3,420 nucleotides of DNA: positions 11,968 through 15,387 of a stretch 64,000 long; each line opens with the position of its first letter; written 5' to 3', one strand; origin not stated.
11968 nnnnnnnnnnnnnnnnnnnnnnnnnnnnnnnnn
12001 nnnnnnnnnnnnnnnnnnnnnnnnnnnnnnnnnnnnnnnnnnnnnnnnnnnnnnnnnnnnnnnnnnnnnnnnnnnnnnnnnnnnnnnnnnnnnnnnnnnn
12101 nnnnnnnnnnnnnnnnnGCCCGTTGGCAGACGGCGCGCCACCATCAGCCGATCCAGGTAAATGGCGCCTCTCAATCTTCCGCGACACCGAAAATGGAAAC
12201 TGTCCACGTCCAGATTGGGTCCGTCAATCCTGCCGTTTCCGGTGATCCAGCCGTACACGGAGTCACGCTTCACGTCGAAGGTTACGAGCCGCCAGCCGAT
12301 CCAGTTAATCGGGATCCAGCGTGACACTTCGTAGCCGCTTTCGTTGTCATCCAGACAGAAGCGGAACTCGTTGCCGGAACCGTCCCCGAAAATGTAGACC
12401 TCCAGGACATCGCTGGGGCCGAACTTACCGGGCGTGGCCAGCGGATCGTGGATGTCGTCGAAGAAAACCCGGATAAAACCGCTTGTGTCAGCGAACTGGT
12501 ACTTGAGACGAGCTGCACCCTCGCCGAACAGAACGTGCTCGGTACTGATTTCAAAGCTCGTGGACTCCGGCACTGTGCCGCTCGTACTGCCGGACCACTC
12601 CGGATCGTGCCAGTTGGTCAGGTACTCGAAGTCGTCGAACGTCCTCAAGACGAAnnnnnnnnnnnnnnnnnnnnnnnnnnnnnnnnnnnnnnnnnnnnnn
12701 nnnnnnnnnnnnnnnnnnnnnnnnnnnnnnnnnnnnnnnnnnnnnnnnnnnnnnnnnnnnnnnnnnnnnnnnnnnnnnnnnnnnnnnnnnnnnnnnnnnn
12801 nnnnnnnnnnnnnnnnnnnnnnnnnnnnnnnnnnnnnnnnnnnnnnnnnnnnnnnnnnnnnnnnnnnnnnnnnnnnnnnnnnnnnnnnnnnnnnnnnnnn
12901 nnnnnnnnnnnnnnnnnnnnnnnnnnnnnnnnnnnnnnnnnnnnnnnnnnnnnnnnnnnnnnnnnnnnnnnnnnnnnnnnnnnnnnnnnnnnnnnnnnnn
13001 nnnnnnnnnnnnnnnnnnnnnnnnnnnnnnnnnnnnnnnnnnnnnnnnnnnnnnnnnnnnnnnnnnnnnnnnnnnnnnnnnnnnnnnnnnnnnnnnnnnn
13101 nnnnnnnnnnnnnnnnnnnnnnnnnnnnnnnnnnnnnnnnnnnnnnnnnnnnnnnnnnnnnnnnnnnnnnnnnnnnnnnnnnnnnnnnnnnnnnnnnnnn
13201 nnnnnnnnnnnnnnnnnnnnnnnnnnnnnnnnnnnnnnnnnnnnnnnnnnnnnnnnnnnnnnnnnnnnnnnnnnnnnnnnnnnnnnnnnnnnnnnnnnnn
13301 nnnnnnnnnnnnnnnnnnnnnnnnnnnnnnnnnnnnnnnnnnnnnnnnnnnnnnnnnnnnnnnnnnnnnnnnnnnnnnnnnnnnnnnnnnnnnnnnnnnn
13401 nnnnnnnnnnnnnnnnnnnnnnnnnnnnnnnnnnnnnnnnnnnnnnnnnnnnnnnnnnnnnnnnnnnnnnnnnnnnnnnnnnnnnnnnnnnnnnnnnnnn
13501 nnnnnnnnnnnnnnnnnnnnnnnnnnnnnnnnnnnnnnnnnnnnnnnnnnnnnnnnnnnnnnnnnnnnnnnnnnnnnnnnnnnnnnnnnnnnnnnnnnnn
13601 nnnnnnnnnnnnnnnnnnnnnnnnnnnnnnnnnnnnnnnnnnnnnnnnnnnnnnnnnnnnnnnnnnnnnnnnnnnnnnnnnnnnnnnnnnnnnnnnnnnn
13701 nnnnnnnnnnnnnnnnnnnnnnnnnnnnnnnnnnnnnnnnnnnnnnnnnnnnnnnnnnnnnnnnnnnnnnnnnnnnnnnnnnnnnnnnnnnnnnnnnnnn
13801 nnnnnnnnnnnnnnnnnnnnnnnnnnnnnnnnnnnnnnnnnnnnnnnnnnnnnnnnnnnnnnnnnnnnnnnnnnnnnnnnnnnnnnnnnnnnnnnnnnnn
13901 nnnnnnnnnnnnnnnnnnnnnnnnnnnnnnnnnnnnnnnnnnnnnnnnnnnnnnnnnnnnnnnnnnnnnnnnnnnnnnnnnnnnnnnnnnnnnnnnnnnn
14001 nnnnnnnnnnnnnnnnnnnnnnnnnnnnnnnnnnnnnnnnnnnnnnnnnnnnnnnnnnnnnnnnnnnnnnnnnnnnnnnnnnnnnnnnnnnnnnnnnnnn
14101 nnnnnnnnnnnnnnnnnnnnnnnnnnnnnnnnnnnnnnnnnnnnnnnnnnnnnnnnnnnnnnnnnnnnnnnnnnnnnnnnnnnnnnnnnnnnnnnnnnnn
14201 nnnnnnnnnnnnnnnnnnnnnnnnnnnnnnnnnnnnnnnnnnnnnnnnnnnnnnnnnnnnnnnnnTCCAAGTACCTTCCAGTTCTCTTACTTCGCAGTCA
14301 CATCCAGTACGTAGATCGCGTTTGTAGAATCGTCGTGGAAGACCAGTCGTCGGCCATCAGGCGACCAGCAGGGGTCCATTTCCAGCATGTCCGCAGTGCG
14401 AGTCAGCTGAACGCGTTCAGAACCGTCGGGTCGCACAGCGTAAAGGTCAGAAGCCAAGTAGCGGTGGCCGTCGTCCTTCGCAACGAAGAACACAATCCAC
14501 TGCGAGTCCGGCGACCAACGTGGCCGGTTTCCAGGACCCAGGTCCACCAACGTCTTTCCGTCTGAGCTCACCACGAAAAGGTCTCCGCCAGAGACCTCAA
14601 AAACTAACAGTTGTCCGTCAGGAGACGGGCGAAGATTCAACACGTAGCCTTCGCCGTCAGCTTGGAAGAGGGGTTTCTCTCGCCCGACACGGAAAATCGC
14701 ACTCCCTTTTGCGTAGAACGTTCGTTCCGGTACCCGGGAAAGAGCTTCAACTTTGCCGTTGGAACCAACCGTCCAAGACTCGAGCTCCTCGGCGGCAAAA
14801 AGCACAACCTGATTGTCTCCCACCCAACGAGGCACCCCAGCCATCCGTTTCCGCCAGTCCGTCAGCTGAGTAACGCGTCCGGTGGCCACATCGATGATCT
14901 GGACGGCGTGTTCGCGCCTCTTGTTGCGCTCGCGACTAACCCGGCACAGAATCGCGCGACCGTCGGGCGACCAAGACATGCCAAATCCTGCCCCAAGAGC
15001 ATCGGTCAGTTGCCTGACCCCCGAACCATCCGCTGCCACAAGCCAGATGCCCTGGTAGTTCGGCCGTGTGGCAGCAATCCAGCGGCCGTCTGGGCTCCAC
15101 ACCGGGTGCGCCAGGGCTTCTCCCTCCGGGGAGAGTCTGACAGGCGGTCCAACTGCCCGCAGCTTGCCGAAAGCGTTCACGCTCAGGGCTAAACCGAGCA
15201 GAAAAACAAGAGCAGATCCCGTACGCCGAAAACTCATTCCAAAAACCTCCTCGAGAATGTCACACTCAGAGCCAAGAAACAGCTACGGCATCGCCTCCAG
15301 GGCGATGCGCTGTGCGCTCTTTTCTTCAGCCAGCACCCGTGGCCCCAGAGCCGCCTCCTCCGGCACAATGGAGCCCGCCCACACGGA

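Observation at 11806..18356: Two paralogous 820-aa surface-secreted peptidoglycan amidases flanking a periplasmic TolB-like propeller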

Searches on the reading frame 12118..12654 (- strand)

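Call 44: search_protein_families(library=pfam, proteins=[window:12118-12654:-], max_evalue=10)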
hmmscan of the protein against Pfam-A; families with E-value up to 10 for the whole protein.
seq(179 aa): 1 family
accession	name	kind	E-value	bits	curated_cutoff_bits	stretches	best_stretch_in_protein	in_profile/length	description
PF09092.17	Lyase_N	-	0.042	14.1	26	1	85-174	72-151/166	Lyase, N terminal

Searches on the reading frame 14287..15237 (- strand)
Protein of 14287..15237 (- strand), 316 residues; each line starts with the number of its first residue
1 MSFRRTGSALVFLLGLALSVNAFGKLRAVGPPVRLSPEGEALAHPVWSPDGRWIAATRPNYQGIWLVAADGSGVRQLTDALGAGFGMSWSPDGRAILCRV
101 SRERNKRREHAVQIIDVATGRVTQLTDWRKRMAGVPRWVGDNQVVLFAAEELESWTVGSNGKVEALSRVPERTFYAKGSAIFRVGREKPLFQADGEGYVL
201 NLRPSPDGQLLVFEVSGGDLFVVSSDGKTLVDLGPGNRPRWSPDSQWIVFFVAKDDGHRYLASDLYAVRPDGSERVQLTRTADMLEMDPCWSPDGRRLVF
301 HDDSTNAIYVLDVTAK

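Call 3: search_protein_families(library=pfam, proteins=[window:14287-15237:-], max_evalue=0.1)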
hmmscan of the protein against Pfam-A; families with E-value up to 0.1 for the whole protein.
window:14287-15237:- (316 aa): 9 families
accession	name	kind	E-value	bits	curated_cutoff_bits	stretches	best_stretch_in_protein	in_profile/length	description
PF07676.18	PD40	-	4.6e-21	74.7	20.9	3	286-300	11-25/38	WD40-like Beta Propeller Repeat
PF00930.27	DPPIV_N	-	3.2e-07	29.8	22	0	242-312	1-69/354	Dipeptidyl peptidase IV (DPP IV) N-terminal region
PF25174.1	Beta-prop_THOC3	-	9.4e-06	25.3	305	1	81-150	88-149/272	THOC3 beta-propeller domain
PF00400.38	WD40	-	2.3e-05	25.2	27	0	47-56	19-28/39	WD domain, G-beta repeat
PF25460.1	Beta-prop_Aladin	-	0.00042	20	171.1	0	290-315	201-226/340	Aladin seven-bladed propeller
PF08450.18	SGL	-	0.0012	18.9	26.3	0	263-314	115-164/246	SMP-30/Gluconolactonase/LRE-like region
PF24797.1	Beta-prop_WDR35_TULP_N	-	0.0018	17.9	80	0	201-260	120-183/332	WDR35/TULP4 N-terminal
PF10584.14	Proteasome_A_N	-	0.056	13.6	27.7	0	46-52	7-13/23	Proteasome subunit A N-terminal signature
PF17648.7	Luciferase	-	0.07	13.8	23.7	0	225-251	20-46/63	Luciferase domain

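Call 5: search_protein_families(library=ncbifam, proteins=[window:14287-15237:-], max_evalue=0.1)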
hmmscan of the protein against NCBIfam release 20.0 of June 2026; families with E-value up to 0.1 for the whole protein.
window:14287-15237:- (316 aa): 5 families
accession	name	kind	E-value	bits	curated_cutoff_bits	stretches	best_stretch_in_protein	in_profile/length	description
TIGR02800.1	propeller_TolB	equivalog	2.2e-20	73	343.15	2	44-152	283-387/418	Tol-Pal system beta propeller repeat protein TolB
NF033523.0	lasso_peptidase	equivalog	1.3e-17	63.8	400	2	42-109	90-159/638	Atxe2 family lasso peptide isopeptidase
NF053518.1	DipepPtdsDpp5Prph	equivalog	2e-10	39.8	900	2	42-124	64-148/655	dipeptidyl-peptidase Dpp5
NF002183.0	PRK01029.1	equivalog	1.3e-08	34.3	405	2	238-302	285-345/429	Tol-Pal system protein TolB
NF045725.1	TmcD_fam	equivalog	0.027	13.4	440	0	42-104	307-365/412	electron transfer complex subunit TmcD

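Call 27: find_homologous_proteins(query=window:14287-15237:-, max_evalue=1e-20)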
Query window:14287-15237:- (316 aa): 244 proteins with E <= 1e-20 among 8000 candidates; the best 120 are listed.
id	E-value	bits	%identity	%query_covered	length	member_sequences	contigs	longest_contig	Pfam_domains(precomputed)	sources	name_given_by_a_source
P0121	5.9e-168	576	79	100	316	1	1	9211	PF26549.1,PF00930.28,PF26550.2,PF07676.19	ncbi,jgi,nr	ncbi:MAG: hypothetical protein GXO73_02360 [Calditrichaeota bacterium]|nr:hypothetical protein [Cald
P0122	6.7e-147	507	68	100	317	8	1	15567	PF25174.2,PF26549.1,PF00930.28,PF26550.2,PF00400.39,PF07676.19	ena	-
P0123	1.9e-81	292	50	90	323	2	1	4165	PF26549.1,PF00930.28,PF26550.2,PF07676.19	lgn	-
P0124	5.2e-79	284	47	93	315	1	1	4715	PF25174.2,PF26549.1,PF00930.28,PF26550.2,PF07676.19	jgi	-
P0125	4.5e-77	277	48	96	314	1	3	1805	PF26549.1,PF00930.28,PF26550.2,PF07676.19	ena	-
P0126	1.9e-75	272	48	91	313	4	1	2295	PF26549.1,PF00930.28,PF26550.2,PF07676.19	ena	-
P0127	2.1e-75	272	48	97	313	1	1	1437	PF26549.1,PF00930.28,PF23381.2,PF26550.2,PF07676.19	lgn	-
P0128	4.9e-74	267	48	99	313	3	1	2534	PF26549.1,PF26550.2,PF07676.19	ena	-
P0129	1.9e-73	265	45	91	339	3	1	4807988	PF26549.1,PF00930.28,PF26550.2,PF07676.19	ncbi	-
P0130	5.3e-72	261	46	92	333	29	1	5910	PF26549.1,PF00930.28,PF26550.2,PF07676.19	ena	-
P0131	8.8e-72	260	45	96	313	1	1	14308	PF26549.1,PF00930.28,PF23381.2,PF26550.2,PF07676.19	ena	-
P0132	1.4e-71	259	41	97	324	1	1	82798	PF26549.1,PF26550.2,PF07676.19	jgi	-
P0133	1.6e-71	259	44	97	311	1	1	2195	PF25174.2,PF26549.1,PF00930.28,PF26550.2,PF07676.19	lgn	-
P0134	4.7e-71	257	46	92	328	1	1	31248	PF26549.1,PF26550.2,PF07676.19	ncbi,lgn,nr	ncbi:MAG: hypothetical protein ONB23_10315 [candidate division KSB1 bacterium]|nr:hypothetical prote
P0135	2.4e-69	252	43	93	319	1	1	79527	PF26549.1,PF00930.28,PF24797.2,PF23381.2,PF26550.2,PF07676.19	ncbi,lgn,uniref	ncbi:hypothetical protein [Gracilimonas sp. BCB1]|uniref:hypothetical protein n=1 Tax=Gracilimonas s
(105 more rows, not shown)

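Call 28: find_encoding_contigs(protein=P0135, flank=7000, max_places=1)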
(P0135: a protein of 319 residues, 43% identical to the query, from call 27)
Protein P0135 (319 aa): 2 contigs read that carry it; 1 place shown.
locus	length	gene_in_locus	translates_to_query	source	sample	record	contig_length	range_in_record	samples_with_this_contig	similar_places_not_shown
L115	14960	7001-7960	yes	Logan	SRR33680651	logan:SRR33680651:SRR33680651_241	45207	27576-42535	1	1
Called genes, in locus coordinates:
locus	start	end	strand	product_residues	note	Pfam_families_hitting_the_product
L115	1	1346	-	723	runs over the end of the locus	PF13715:CarbopepD_reg_2, PF07715:Plug, PF00593:TonB_dep_Rec_b-barrel, PF14905:OMP_b-brl_3 (weak)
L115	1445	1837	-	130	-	PF12158:DUF3592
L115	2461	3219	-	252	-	PF01026:TatD_DNase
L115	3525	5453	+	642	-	PF01182:Glucosamine_iso, PF02585:PIG-L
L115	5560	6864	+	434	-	PF03092:BT1, PF07690:MFS_1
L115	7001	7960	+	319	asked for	PF00930:DPPIV_N (faint), PF23381:Beta-prop_IFT122_1st (faint), PF26549:Tricorn_N, PF26550:Tricorn_2nd (weak), PF24797:Beta-prop_WDR35_TULP_N (faint), PF07676:PD40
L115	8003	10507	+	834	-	PF01520:Amidase_3, PF13205:Big_5, PF18962:Por_Secre_tail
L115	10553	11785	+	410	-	PF13505:OMP_b-brl (faint)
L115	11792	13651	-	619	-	PF11741:AMIN (faint), PF01520:Amidase_3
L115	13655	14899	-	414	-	PF07075:NamZ_N, PF20732:NamZ_C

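Call 29: find_encoding_contigs(protein=P0129, flank=7000, max_places=1)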
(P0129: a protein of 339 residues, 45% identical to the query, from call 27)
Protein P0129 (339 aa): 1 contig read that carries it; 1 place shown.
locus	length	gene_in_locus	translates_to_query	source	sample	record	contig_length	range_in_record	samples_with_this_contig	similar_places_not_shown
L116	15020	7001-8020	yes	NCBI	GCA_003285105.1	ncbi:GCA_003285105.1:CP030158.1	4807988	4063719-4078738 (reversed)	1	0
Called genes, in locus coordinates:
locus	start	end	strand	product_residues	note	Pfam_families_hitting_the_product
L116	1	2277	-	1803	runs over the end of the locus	PF01108:Tissue_fac (faint), PF14292:SusE (faint), PF16656:Pur_ac_phosph_N (weak), PF00041:fn3 (weak), PF16656:Pur_ac_phosph_N, PF00041:fn3, PF16656:Pur_ac_phosph_N (weak), PF00041:fn3 (weak), +5 more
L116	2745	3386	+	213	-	-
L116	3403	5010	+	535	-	PF06414:Zeta_toxin (weak), PF07931:CPT (faint), PF13207:AAA_17, PF13671:AAA_33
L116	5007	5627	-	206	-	PF00857:Isochorismatase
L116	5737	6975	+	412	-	PF03372:Exo_endo_phos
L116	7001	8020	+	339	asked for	PF07676:PD40 (faint), PF26549:Tricorn_N (weak), PF26550:Tricorn_2nd (faint), PF00930:DPPIV_N (faint), PF26549:Tricorn_N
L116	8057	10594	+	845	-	PF01520:Amidase_3, PF13205:Big_5, PF13860:FlgD_ig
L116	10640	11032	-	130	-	PF07876:Dabb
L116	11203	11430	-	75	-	PF00313:CSD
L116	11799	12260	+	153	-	PF00111:Fer2, PF01799:Fer2_2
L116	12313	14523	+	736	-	PF20256:MoCoBD_2, PF02738:MoCoBD_1, PF20256:MoCoBD_2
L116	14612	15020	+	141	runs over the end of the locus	PF01894:YjbQ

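Call 37: predict_structure(alignment_id=A2)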
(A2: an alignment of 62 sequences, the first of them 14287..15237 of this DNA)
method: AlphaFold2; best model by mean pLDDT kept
length: 316 residues; sequences in the alignment: 62
mean_pLDDT: 93.8   pTM: 0.88
mean pLDDT of the five models: 93.8, 93.8, 93.2, 93.2, 92.9
residues with pLDDT >= 90: 276; 70-90: 24; 50-70: 13; < 50: 3
segments of 3 or more residues with pLDDT < 50: 1-3
pLDDT, mean of each block of 10 residues (from residue 1): 57 70 83 95 98 98 98 97 97 98 96 98 97 94 95 94 94 95 96 93 97 96 98 98 98 95 98 97 95 98 97 93
secondary structure, 60 per line:
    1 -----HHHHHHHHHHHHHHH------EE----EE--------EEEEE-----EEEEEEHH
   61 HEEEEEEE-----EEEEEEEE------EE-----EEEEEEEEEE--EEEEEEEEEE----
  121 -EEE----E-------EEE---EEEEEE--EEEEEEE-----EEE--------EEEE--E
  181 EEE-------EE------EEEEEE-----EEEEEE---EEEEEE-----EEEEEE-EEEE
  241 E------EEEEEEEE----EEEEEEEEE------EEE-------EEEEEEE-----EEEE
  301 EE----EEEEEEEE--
elements in order: H6-20 E43-47 E53-58 E62-68 E74-81 E95-104 E107-116 E122-124 E137-139 E143-148 E151-157 E163-165 E174-177 E180-183 E199-204 E210-215 E219-224 E230-235 E237-241 E248-255 E260-268 E275-277 E285-291 E297-302 E307-314

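Call 40: fold_search(model_id=the predicted structure, library=pdb)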
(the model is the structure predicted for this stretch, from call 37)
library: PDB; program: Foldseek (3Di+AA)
matches with E <= 10: 1780; with E <= 0.001: 1372
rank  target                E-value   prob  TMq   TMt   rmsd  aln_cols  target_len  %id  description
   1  1crz                  7.7e-12  1.00  0.53  0.43   5.2       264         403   20  CRYSTAL STRUCTURE OF THE E. COLI TOLB PROTEIN (released 2000-08-16)
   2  4r40_C                1.2e-11  1.00  0.53  0.43   5.1       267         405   20  Crystal Structure of TolB/Pal complex from Yersinia pestis. (released 2014-09-03)
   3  4pwz_B                1.4e-11  1.00  0.53  0.43   5.2       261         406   21  Crystal structure of TolB protein from Yersinia pestis CO92 (released 2014-04-02)
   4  2w8b_A                2.0e-11  1.00  0.49  0.39   8.7       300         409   14  Crystal structure of processed TolB in complex with Pal (released 2009-02-17)
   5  9a2l_MODEL_1_A        2.3e-11  1.00  0.53  0.40   5.0       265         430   20  Model of E. coli TolB by in-cell photo-crosslinking MS and deep learning (released 2023-02-24)
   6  3c5m_A                2.3e-11  1.00  0.58  0.50   9.8       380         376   14  Crystal structure of oligogalacturonate lyase (VPA0088) from Vibrio parahaemolyticus. Northeast Structural Genomics Co (released 2008-02-26)
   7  7mx5_B                2.7e-11  1.00  0.52  0.42   5.4       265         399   17  Crystal structure of TolB from Acinetobacter baumannii (released 2021-05-26)
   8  2w8b_B                3.3e-11  1.00  0.49  0.39  10.9       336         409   14  Crystal structure of processed TolB in complex with Pal (released 2009-02-17)
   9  2hqs_A                3.8e-11  1.00  0.49  0.39   8.6       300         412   14  Crystal structure of TolB/Pal complex (released 2007-04-03)
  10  8fl2_NJ               4.0e-11  1.00  0.60  0.51   7.6       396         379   16  Human nuclear pre-60S ribosomal subunit (State I1) (released 2023-07-12)
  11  8fl0_NJ               4.5e-11  1.00  0.60  0.43   7.6       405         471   16  Human nucleolar pre-60S ribosomal subunit (State H) (released 2023-07-12)
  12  6pnv                  4.5e-11  1.00  0.48  0.39   8.5       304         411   14  1.42 Angstrom Resolution Crystal Structure of Translocation Protein TolB from Salmonella enterica (released 2019-07-17)
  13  4r40_A                5.0e-11  1.00  0.48  0.39   8.5       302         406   14  Crystal Structure of TolB/Pal complex from Yersinia pestis. (released 2014-09-03)
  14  7mx5_A                6.1e-11  1.00  0.52  0.42   5.3       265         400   18  Crystal structure of TolB from Acinetobacter baumannii (released 2021-05-26)
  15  2hqs_B                6.8e-11  1.00  0.49  0.39   8.6       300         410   14  Crystal structure of TolB/Pal complex (released 2007-04-03)
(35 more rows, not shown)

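Call 99: search_protein_representatives(protein=window:14287-15237:-)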
Query: 316 residues. Proteins with E-value up to 0.001 (for the whole library): 120211; up to 1e-10: 37665; up to 1e-30: 566. The best 150 are listed.
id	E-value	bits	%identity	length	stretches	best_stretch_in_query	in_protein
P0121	1.9e-168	575.9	79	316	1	1-316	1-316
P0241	1.1e-108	379.5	39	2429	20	218-315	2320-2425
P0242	2.8e-74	266.4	47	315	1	5-313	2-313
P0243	9.3e-74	264.7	35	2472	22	189-312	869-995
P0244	1.3e-73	264.2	47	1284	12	44-129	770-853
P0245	9.9e-70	251.4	46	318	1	19-313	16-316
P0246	2.0e-68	247.1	39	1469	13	217-315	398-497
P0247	2.1e-67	243.8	42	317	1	24-312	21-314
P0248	3.5e-67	243.1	45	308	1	12-315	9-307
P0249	2.2e-66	240.4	44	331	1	13-314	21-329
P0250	2.8e-66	240.1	46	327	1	12-313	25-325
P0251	3.0e-66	240.0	41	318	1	10-311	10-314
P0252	2.2e-65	237.2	45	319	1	29-315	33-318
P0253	3.7e-65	236.4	40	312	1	10-313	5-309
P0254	9.4e-65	235.1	43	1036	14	42-127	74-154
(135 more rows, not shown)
